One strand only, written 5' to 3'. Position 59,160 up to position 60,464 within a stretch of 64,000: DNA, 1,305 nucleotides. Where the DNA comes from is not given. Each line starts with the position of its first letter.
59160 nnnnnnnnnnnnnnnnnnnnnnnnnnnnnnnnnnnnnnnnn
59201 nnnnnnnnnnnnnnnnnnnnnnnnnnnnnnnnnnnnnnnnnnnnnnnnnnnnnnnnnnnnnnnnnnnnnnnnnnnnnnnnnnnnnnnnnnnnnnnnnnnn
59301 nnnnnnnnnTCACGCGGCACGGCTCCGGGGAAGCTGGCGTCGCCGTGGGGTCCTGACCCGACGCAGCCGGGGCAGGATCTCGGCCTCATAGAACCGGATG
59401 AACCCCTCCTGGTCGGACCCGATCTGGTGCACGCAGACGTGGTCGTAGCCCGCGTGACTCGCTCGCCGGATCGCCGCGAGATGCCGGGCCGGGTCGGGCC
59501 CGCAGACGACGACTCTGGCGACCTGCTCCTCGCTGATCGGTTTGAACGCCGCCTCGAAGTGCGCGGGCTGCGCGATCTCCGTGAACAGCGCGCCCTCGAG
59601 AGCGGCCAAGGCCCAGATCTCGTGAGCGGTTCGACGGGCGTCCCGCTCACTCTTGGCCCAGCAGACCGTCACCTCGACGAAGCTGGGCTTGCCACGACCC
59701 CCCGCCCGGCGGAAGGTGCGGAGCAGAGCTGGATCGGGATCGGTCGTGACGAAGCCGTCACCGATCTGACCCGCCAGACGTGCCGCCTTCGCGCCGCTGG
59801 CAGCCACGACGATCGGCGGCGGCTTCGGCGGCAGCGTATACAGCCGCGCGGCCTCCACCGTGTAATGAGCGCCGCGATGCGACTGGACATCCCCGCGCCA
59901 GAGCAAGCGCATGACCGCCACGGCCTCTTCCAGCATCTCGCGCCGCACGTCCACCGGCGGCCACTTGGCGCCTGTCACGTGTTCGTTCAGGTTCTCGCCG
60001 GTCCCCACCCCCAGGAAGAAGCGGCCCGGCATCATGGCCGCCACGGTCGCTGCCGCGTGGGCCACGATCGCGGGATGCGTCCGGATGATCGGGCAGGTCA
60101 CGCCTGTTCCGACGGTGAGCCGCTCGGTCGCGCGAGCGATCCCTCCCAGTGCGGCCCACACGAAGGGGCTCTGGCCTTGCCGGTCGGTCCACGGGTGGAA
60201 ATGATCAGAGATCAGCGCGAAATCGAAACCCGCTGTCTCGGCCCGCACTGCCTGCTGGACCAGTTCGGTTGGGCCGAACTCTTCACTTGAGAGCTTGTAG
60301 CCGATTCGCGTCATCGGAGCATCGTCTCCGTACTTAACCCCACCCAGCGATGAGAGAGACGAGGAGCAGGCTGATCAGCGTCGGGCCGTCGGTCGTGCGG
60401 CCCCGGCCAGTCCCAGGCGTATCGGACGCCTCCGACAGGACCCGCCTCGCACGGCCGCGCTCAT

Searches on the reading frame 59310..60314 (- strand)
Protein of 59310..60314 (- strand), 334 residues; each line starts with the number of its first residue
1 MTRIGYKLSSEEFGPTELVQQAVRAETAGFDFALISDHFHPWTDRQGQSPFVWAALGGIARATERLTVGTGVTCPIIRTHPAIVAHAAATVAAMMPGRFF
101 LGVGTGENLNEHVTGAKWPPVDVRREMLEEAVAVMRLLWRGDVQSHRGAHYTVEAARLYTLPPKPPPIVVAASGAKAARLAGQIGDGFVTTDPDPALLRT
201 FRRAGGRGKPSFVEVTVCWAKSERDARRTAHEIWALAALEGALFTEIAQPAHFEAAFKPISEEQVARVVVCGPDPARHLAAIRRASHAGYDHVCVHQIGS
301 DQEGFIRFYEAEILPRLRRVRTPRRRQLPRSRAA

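Call 8: search_protein_families(library=pfam, proteins=[window:59310-60314:-], max_evalue=0.001)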
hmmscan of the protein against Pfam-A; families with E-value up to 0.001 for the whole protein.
window:59310-60314:- (334 aa): 1 family
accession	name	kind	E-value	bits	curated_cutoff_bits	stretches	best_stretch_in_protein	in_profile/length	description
PF00296.26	Bac_luciferase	-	7.6e-49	167.2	27.9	1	3-292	10-314/314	Luciferase-like monooxygenase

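Call 55: search_protein_families(library=ncbifam, proteins=[window:59310-60314:-], max_evalue=0.00001)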
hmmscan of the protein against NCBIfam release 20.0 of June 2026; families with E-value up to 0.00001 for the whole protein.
window:59310-60314:- (334 aa): 28 families (the best 25 are shown)
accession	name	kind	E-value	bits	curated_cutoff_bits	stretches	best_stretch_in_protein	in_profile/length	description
TIGR03557.1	F420_G6P_family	subfamily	2.2e-132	441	210.4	1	4-318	1-315/316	TIGR03557 family F420-dependent LLM class oxidoreductase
TIGR03885.1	flavin_revert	hypoth_equivalog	3.8e-93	312.2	398.7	1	4-317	1-315/315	TIGR03885 family FMN-dependent LLM class oxidoreductase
TIGR04465.1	ArgArg_F420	equivalog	1.1e-64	218.8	470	1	4-318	48-364/364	F420-dependent hydroxymycolic acid dehydrogenase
TIGR03554.1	F420_G6P_DH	equivalog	2.3e-60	204.3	420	1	3-318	3-331/331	glucose-6-phosphate dehydrogenase (coenzyme-F420)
TIGR03560.1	F420_Rv1855c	subfamily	2.5e-31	109.3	231.4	1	17-188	14-191/227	TIGR03560 family F420-dependent LLM class oxidoreductase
TIGR03619.1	F420_Rv2161c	subfamily_domain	1.9e-30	106.3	166.9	1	21-238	3-203/247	TIGR03619 family F420-dependent LLM class oxidoreductase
NF002619.0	PRK02271.1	equivalog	6.2e-25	88.2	276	1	16-194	14-180/329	5,10-methylenetetrahydromethanopterin reductase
TIGR03621.1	F420_MSMEG_2516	subfamily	6.7e-24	84.5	213.15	1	6-186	5-171/295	TIGR03621 family F420-dependent LLM class oxidoreductase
TIGR03857.1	F420_MSMEG_2249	hypoth_equivalog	4.7e-22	78.6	218.4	1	10-189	8-175/329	TIGR03857 family LLM class F420-dependent oxidoreductase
TIGR03555.1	F420_mer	equivalog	2e-19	70.1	348.7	1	17-191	13-176/325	5,10-methylenetetrahydromethanopterin reductase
TIGR03842.1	F420_CPS_4043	hypoth_equivalog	6.5e-19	68.2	295.45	1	15-201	12-180/329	TIGR03842 family LLM class F420-dependent oxidoreductase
TIGR03564.1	F420_MSMEG_4879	subfamily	3.4e-18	66.2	234.25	1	18-234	1-215/265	TIGR03564 family F420-dependent LLM class oxidoreductase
TIGR04024.1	F420_NP1902A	hypoth_equivalog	5e-18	64.9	345.4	1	16-190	15-178/330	TIGR04024 family LLM class F420-dependent oxidoreductase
TIGR03620.1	F420_MSMEG_4141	subfamily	9.1e-16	58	219.8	1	58-304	50-267/280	TIGR03620 family F420-dependent LLM class oxidoreductase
TIGR04021.1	LLM_DMSO2_sfnG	equivalog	2.3e-14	53.6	382.95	1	20-189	32-201/350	dimethylsulfone monooxygenase SfnG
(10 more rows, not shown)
